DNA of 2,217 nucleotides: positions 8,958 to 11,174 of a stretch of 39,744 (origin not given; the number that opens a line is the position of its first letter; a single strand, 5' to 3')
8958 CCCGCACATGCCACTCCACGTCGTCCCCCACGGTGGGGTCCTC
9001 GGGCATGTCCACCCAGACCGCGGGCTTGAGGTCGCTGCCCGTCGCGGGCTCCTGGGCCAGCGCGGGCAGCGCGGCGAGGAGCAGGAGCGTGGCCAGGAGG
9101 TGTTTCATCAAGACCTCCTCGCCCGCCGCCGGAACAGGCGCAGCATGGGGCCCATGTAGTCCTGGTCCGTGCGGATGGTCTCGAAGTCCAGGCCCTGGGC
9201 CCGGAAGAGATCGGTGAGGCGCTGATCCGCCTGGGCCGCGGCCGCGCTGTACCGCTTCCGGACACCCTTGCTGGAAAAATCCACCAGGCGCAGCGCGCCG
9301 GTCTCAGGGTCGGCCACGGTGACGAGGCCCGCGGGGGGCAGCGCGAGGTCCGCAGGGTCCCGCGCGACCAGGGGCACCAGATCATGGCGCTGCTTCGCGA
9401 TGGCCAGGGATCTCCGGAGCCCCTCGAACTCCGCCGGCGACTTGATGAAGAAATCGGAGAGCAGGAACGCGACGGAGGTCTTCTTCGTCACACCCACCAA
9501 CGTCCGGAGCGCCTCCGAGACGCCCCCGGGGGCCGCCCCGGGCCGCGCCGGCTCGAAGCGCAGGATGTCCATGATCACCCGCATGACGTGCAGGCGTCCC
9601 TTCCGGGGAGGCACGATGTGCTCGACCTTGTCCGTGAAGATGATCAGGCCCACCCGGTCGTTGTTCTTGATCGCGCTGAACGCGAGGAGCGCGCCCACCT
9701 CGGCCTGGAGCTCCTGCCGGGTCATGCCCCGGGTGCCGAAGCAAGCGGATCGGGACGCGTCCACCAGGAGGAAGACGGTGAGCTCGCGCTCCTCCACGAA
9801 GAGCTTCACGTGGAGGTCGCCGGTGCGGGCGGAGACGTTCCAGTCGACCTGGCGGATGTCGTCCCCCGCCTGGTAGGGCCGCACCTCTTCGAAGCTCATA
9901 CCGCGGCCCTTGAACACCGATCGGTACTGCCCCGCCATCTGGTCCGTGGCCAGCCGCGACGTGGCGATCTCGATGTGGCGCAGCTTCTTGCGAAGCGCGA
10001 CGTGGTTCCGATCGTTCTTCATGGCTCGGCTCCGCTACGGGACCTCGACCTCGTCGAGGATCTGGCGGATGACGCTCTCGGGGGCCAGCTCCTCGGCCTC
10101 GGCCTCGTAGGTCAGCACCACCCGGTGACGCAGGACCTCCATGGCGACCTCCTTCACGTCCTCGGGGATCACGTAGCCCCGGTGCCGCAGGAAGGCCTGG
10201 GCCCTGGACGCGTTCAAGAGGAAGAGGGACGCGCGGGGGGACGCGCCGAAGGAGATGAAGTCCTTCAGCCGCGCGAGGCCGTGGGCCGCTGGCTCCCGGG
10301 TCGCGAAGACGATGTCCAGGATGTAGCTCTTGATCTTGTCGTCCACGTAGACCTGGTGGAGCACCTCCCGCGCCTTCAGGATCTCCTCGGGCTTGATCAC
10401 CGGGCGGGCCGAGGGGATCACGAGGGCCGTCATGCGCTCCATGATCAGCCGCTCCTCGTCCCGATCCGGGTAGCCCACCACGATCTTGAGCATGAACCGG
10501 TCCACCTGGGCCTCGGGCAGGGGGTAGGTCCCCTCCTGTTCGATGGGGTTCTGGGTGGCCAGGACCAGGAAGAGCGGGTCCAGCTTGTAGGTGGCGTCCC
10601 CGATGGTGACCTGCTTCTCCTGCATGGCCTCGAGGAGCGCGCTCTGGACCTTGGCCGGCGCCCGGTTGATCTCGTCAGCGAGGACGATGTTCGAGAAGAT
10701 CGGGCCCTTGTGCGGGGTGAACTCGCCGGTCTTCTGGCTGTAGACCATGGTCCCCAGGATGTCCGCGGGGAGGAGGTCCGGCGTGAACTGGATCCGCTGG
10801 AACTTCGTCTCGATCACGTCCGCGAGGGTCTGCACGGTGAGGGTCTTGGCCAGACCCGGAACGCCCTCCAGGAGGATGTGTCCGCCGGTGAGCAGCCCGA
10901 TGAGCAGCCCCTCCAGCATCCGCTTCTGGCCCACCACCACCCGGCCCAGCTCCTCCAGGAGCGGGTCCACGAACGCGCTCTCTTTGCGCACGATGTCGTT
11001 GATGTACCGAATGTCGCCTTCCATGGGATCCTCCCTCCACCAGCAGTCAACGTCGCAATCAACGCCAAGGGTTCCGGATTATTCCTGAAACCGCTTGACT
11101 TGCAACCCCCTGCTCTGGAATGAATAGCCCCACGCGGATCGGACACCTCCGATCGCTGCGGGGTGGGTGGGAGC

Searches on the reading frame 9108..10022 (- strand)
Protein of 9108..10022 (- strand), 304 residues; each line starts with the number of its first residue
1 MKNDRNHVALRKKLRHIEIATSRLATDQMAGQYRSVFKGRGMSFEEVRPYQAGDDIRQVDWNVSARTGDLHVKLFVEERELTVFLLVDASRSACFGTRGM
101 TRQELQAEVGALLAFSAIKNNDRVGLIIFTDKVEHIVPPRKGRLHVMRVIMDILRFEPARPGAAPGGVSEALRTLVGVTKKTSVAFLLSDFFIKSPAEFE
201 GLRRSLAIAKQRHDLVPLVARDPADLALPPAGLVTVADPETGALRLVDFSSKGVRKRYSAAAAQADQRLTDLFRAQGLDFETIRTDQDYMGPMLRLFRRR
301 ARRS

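Call 10: search_protein_families(library=pfam, proteins=[window:9108-10022:-], max_evalue=0.001)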
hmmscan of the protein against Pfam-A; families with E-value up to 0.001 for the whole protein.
window:9108-10022:- (304 aa): 2 families
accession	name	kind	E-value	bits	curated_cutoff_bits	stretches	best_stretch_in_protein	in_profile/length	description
PF01882.25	DUF58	-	7.7e-65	218.5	23.4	1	46-265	1-213/216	Protein of unknown function DUF58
PF13519.12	VWA_2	-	9.8e-09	36.2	27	1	84-190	2-105/107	von Willebrand factor type A domain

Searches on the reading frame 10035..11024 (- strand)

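Call 10: search_protein_families(library=pfam, proteins=[window:10035-11024:-], max_evalue=0.001)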
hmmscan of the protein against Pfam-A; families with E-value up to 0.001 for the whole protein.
window:10035-11024:- (329 aa): 8 families
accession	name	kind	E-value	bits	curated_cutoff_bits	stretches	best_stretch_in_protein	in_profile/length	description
PF07726.17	AAA_3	-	7.3e-66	220.4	27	1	49-179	1-131/131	ATPase family associated with various cellular activities (AAA)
PF17863.7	AAA_lid_2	-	1.7e-21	76.1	22.7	1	254-322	6-74/74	AAA lid domain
PF07728.20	AAA_5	-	2.8e-14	53.8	22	1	49-177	1-139/139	AAA domain (dynein-related subfamily)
PF20030.5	bpMoxR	-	3.7e-13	49.4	27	1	23-190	7-173/205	MoxR domain in the MoxR-vWA-beta-propeller ternary systems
PF00493.29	MCM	-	2.6e-05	23.9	23.3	1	48-162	58-175/224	MCM P-loop domain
PF00158.32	Sigma54_activat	-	0.00038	20.6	20.2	1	49-163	24-147/168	Sigma-54 interaction domain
PF05496.18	RuvB_N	-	0.00048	20.4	27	0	49-141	35-115/159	Holliday junction DNA helicase RuvB P-loop domain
PF00004.35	AAA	-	0.00069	20.5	21.2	0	50-160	1-111/131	ATPase family associated with various cellular activities (AAA)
